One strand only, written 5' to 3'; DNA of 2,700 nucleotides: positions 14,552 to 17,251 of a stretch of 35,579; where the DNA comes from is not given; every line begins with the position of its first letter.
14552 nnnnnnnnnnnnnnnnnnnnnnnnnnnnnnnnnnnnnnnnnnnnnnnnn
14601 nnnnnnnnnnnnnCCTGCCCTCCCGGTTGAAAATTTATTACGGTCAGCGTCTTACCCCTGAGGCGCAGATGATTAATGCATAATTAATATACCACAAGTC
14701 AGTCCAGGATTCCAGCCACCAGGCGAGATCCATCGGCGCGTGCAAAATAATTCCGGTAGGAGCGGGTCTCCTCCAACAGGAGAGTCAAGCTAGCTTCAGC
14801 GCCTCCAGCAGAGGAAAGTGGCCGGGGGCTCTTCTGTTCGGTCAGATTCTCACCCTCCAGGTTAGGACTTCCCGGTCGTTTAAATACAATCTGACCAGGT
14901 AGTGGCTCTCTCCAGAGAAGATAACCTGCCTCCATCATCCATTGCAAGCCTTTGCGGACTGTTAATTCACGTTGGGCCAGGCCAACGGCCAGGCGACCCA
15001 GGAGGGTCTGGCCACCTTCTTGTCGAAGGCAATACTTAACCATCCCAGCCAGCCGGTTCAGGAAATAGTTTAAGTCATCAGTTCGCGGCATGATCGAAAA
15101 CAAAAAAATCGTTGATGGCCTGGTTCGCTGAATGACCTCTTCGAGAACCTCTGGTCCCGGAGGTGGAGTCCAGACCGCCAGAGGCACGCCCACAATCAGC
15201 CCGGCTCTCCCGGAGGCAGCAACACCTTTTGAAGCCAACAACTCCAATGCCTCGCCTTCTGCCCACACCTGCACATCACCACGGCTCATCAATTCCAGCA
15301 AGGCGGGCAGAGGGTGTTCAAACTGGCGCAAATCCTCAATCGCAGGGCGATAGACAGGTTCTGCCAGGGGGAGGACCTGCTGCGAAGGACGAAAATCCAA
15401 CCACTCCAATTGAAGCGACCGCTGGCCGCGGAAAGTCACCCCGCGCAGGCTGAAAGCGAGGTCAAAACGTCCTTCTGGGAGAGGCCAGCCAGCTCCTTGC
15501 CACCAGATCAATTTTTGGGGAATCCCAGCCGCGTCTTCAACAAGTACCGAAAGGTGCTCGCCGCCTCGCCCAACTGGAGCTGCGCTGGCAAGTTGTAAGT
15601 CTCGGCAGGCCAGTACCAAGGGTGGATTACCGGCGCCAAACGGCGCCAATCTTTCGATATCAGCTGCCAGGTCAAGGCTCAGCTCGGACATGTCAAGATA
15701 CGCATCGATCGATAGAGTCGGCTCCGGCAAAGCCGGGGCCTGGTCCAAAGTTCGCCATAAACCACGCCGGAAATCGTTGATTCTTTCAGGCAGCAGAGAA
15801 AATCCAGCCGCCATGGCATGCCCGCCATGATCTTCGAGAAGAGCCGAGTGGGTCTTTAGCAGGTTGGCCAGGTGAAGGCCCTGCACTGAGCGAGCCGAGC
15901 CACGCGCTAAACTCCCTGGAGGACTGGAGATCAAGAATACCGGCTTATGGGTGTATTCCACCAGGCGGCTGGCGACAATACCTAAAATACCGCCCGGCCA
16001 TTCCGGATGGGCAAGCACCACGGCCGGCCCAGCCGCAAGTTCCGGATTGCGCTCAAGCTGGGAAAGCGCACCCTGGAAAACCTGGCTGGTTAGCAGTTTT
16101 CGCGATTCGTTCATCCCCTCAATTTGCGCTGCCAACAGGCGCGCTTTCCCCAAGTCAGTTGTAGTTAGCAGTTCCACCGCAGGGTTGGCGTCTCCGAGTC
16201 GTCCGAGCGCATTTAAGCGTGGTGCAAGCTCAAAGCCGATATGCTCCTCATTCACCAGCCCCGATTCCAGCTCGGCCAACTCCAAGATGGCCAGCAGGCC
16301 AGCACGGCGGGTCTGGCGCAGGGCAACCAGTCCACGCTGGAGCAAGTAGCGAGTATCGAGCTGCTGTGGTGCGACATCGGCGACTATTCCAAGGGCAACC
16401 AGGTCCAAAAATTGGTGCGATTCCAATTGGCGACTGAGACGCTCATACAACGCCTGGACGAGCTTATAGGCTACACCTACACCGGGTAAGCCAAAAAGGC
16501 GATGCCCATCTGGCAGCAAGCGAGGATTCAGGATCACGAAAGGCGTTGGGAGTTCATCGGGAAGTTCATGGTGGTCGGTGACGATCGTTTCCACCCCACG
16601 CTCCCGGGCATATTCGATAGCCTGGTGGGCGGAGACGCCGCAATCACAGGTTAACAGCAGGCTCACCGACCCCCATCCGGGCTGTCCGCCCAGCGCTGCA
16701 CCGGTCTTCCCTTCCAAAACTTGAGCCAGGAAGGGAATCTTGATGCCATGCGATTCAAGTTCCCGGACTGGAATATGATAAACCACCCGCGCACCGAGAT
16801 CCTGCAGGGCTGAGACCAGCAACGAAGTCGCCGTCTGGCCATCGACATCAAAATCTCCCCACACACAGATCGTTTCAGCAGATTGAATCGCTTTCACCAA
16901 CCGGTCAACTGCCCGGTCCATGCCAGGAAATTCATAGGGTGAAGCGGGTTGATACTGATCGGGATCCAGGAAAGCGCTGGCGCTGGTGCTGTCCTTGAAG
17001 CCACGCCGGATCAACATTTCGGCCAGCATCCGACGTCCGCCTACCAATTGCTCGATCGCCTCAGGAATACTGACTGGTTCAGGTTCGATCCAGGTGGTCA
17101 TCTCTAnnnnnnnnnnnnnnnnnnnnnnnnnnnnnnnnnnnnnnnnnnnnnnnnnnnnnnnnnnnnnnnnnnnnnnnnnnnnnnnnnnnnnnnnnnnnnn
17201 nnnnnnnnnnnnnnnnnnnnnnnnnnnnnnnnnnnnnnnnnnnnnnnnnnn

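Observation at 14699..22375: Translationally coupled four-gene split AddAB-like module hard-wired to RecJ (best candidate for an undescribed system)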

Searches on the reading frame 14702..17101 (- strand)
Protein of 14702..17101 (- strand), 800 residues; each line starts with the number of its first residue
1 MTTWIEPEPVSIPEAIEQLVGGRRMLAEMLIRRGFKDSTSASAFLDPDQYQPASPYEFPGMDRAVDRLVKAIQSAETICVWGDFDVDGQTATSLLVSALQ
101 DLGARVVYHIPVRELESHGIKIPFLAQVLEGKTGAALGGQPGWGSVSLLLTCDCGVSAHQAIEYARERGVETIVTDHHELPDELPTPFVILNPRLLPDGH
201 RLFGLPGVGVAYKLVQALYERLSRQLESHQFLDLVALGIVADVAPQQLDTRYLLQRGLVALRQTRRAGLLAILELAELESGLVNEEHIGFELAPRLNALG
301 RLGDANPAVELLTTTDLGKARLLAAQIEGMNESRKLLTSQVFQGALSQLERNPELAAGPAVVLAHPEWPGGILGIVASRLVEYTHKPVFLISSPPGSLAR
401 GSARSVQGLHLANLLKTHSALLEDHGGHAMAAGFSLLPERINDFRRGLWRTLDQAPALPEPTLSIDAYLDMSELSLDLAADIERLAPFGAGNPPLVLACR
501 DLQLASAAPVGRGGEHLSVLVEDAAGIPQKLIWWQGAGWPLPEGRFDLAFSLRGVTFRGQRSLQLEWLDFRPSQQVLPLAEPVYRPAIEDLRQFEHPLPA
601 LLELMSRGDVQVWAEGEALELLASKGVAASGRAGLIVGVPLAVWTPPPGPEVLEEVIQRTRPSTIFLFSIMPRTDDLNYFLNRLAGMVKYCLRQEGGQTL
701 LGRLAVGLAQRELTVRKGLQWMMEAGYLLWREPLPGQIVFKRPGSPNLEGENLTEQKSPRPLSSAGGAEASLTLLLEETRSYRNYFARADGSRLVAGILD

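Call 3: search_protein_families(library=pfam, proteins=[window:14702-17101:-], max_evalue=0.1)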
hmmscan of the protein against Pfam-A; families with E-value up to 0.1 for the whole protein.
window:14702-17101:- (800 aa): 4 families
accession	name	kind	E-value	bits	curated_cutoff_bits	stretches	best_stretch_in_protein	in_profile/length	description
PF01368.27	DHH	-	2.5e-22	79.9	28.1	1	77-239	1-125/125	DHH family, N-terminal domain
PF17768.7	RecJ_OB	-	1.6e-19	70.4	27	1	465-567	1-105/107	RecJ OB domain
PF02272.25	DHHA1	-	1.3e-12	48.4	25.9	1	360-449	4-97/102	DHHA1 domain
PF18563.6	TubC_N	-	0.078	13.5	26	0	601-627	4-30/52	TubC N-terminal docking domain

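Call 4: search_protein_families(library=ncbifam, proteins=[window:14702-17101:-], max_evalue=0.1)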
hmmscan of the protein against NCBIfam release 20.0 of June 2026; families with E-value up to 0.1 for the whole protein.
window:14702-17101:- (800 aa): 4 families
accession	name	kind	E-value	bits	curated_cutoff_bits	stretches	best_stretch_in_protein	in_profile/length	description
TIGR00644.1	recJ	equivalog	2.1e-138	462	396.9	1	25-567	4-543/546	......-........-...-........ exonuclease RecJ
NF008290.0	PRK11070.1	equivalog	4.8e-76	256.5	900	1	57-565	53-569/577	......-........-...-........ exonuclease RecJ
NF053576.1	RecJ_archaeal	equivalog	3.7e-15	55.7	360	2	68-245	4-149/452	RecJ family nuclease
NF053575.1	GAN_nuclease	exception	0.00024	19.9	850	1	385-453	389-465/467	GINS-associated RecJ family nuclease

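Call 5: search_protein_families(library=padloc, proteins=[window:14702-17101:-], max_evalue=0.1)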
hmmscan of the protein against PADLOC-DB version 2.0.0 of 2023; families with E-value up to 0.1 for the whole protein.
window:14702-17101:- (800 aa): 0 families

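Call 67: search_solved_structures(query=window:14702-17101:-, max_evalue=0.001)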
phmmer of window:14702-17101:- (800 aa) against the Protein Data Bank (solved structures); distinct sequences matched with E-value up to 0.001: 4.
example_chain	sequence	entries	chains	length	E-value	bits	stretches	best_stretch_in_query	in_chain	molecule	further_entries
8y30_A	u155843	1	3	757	1.7e-69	238.1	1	57-540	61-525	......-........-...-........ exonuclease RecJ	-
5f54_A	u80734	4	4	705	2.6e-64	221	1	59-520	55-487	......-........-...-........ exonuclease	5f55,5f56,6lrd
1ir6_A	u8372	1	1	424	1.5e-51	178.7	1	54-494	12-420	exonuclease RecJ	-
2zxo_A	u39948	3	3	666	3.8e-51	177.4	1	52-574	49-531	Single-stranded DNA specific exonuclease RecJ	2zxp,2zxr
